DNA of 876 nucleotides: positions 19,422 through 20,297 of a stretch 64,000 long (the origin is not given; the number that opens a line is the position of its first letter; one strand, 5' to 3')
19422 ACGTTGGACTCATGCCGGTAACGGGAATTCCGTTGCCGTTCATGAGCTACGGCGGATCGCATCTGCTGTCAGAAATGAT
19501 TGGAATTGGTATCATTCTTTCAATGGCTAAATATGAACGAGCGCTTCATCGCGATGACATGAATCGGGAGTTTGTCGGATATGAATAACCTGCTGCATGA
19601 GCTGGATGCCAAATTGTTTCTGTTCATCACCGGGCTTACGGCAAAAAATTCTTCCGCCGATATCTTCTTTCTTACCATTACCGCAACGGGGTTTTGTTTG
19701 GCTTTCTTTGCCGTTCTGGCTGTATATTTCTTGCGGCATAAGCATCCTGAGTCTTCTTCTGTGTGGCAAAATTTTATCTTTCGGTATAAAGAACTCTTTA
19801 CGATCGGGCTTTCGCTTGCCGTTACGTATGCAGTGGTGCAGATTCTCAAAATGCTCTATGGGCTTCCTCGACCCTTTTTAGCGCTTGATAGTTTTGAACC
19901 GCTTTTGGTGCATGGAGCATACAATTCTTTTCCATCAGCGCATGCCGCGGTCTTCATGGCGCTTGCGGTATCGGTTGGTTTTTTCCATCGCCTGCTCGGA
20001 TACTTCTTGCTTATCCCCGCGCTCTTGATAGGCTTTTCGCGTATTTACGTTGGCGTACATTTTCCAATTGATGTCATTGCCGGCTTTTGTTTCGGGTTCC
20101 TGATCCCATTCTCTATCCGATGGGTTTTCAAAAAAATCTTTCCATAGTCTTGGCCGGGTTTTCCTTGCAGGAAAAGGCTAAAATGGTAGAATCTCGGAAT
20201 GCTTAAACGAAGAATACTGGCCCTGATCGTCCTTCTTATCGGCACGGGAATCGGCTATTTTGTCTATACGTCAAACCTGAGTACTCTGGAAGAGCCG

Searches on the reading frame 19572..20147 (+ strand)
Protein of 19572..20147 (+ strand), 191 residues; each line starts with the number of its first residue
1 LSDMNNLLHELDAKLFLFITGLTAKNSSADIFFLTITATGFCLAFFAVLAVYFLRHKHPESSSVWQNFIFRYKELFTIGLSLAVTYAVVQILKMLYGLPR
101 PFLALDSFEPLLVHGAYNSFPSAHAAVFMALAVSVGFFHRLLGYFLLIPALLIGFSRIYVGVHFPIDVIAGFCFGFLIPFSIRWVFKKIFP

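Call 10: search_protein_families(library=pfam, proteins=[window:19572-20147:+], max_evalue=0.001)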
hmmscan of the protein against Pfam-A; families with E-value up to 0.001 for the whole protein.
window:19572-20147:+ (191 aa): 2 families
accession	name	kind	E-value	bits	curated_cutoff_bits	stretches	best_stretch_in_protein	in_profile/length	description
PF01569.27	PAP2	-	2e-22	79.8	27.2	1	75-186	2-125/130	PAP2 superfamily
PF14378.12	PAP2_3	-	1.4e-07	32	27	1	108-177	115-186/190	PAP2 superfamily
